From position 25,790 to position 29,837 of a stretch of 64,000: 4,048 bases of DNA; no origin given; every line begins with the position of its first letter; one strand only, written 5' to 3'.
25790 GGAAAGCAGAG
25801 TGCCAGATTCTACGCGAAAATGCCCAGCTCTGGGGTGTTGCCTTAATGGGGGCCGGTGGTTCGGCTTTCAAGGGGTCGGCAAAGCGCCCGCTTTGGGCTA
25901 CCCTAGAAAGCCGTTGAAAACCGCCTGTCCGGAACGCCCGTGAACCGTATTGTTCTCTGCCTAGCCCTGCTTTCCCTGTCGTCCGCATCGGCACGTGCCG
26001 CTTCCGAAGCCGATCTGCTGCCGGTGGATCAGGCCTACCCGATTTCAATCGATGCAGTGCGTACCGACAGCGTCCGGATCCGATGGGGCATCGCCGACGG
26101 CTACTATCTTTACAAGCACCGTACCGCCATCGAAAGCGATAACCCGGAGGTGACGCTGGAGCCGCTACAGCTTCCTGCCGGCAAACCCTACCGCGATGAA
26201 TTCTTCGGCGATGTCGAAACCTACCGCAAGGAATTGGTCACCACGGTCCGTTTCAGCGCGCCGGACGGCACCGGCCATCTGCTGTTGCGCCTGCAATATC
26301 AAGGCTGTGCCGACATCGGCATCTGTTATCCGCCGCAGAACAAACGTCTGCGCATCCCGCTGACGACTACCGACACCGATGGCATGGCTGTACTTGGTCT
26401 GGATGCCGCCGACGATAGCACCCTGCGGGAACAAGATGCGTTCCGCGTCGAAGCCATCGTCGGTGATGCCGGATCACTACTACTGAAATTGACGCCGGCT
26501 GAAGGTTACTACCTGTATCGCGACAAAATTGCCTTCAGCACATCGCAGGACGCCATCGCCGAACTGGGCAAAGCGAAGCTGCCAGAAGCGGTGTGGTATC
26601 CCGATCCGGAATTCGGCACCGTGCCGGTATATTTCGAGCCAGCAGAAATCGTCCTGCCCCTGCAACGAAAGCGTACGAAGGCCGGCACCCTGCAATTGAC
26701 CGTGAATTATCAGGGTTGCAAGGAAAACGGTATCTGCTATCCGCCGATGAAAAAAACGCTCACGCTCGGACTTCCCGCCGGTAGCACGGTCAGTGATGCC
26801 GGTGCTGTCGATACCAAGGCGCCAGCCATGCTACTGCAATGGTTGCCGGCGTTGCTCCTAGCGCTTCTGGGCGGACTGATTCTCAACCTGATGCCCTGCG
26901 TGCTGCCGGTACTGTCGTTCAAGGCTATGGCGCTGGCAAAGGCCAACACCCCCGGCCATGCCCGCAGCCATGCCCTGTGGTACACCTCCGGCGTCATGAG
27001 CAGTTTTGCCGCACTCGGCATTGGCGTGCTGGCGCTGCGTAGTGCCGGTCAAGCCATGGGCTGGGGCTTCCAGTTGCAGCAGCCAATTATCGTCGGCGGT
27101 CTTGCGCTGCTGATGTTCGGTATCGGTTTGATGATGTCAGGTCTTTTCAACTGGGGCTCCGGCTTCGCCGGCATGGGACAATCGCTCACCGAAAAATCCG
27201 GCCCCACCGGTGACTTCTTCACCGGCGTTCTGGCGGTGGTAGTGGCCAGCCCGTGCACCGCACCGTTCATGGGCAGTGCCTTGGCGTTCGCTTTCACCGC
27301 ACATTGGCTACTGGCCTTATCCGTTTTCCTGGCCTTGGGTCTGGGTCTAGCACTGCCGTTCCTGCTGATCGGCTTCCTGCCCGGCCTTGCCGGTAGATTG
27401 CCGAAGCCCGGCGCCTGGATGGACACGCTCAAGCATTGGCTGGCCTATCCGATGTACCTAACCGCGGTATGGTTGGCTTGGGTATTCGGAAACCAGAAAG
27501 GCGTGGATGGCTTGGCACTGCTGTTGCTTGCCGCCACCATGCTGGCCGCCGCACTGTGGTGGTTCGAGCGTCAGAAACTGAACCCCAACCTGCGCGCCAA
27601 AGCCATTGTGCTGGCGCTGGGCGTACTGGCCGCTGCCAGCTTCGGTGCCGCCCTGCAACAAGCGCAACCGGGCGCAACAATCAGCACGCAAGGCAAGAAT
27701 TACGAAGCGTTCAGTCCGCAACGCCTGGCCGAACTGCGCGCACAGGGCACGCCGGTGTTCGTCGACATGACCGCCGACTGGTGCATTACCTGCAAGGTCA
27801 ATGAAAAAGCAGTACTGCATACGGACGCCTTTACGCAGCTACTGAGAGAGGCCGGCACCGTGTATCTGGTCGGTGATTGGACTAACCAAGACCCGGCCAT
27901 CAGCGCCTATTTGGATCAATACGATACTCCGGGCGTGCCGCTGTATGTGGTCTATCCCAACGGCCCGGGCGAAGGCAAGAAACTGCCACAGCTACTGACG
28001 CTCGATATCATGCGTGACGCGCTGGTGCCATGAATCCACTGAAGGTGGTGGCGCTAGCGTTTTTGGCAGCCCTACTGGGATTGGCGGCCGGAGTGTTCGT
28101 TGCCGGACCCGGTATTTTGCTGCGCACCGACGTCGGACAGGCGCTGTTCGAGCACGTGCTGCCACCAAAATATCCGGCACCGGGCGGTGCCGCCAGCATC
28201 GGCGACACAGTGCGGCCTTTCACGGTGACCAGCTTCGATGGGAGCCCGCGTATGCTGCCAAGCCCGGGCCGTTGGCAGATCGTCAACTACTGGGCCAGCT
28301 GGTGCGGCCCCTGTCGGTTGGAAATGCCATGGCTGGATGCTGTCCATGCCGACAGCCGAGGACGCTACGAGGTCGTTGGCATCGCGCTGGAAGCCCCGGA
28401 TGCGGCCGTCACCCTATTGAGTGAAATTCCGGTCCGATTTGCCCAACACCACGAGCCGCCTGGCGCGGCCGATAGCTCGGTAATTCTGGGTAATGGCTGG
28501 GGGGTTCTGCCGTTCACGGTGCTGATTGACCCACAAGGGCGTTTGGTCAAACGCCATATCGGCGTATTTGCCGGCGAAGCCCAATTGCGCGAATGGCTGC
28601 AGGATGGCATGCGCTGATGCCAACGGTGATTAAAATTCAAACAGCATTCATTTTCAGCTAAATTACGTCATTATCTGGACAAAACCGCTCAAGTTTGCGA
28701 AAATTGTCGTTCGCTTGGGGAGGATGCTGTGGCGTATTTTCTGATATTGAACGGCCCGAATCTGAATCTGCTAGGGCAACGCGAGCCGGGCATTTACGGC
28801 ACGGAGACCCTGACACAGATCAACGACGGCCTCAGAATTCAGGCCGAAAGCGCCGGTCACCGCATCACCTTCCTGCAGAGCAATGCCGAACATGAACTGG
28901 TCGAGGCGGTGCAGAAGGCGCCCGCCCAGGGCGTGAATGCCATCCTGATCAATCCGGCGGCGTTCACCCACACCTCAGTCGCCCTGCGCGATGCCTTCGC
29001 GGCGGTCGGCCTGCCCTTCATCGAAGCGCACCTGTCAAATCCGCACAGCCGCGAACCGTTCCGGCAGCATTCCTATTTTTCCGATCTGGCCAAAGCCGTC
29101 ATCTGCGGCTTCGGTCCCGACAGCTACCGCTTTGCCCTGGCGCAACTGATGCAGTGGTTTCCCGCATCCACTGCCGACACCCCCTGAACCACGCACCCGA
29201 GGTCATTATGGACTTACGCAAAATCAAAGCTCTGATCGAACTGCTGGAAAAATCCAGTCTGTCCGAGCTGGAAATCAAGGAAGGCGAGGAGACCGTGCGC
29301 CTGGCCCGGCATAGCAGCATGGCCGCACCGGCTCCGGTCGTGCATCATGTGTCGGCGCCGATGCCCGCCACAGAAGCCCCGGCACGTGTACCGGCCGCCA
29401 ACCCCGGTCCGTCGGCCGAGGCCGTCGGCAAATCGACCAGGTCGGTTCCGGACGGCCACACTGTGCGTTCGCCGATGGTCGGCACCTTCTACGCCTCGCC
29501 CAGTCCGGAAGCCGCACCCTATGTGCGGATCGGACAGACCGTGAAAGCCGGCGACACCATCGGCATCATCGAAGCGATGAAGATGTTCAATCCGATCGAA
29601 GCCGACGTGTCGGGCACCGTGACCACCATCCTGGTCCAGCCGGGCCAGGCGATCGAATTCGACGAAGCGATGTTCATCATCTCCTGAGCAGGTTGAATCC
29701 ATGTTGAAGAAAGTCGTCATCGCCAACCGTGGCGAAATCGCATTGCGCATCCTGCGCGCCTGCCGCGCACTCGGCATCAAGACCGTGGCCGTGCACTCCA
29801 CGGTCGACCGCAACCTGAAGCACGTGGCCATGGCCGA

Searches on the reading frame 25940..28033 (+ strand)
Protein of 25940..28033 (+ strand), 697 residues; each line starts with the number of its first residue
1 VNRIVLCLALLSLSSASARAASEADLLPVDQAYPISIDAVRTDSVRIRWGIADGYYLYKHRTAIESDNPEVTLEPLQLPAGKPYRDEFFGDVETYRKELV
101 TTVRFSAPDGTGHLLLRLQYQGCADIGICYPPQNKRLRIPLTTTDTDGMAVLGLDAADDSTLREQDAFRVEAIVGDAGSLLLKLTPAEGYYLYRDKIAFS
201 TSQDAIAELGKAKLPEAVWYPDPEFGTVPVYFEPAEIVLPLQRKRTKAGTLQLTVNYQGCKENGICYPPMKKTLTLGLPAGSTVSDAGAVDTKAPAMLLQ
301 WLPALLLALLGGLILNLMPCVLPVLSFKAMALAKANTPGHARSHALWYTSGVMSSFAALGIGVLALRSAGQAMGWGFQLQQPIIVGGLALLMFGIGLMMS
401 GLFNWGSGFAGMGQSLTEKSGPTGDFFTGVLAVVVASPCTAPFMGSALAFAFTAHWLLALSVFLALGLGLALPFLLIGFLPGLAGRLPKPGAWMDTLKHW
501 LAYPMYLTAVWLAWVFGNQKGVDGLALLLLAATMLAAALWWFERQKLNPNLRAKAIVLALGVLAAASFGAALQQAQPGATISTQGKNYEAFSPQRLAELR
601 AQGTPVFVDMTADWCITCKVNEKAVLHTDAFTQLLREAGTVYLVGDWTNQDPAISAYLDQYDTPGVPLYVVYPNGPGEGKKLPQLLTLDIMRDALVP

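Call 22: search_protein_families(library=pfam, proteins=[window:25940-28033:+], max_evalue=0.000001)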
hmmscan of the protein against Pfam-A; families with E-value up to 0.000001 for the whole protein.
window:25940-28033:+ (697 aa): 3 families
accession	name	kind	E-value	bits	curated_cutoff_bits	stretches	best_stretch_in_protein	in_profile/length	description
PF11412.14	DsbD_N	-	8.6e-60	200.4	25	2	24-136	2-114/119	Thiol:disulfide interchange protein DsbD, N-terminal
PF02683.22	DsbD_TM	-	5.1e-17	62.3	27.1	1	305-513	5-215/219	Cytochrome C biogenesis protein transmembrane domain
PF13899.12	Thioredoxin_7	-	7.2e-17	61.7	27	1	590-673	4-82/83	Thioredoxin-like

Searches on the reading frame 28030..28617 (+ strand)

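Call 23: search_protein_families(library=pfam, proteins=[window:28030-28617:+], max_evalue=0.000001)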
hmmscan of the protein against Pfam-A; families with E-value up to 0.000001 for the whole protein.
window:28030-28617:+ (195 aa): 1 family
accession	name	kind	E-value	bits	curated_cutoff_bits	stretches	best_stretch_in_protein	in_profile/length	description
PF00578.27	AhpC-TSA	-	6.5e-08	33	26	1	57-173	1-122/124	AhpC/TSA family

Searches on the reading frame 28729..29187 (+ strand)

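Call 23: search_protein_families(library=pfam, proteins=[window:28729-29187:+], max_evalue=0.000001)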
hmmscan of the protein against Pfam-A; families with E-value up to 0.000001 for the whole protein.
window:28729-29187:+ (152 aa): 1 family
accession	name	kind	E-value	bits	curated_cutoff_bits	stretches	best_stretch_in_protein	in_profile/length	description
PF01220.24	DHquinase_II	-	2e-54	183.5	23.3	1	4-140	2-137/138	Dehydroquinase class II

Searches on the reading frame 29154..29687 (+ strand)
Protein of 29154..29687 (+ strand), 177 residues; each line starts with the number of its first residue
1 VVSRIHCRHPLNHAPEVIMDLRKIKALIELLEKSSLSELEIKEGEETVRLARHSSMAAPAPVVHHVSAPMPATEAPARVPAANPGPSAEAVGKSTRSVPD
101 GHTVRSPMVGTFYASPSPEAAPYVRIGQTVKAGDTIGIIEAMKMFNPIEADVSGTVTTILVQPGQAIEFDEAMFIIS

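Call 23: search_protein_families(library=pfam, proteins=[window:29154-29687:+], max_evalue=0.000001)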
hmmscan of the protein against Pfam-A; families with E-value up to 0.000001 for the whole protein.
window:29154-29687:+ (177 aa): 1 family
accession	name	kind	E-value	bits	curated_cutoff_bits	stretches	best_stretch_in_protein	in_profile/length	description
PF00364.28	Biotin_lipoyl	-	2.2e-20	72.7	22.1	1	102-176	1-73/73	Biotin-requiring enzyme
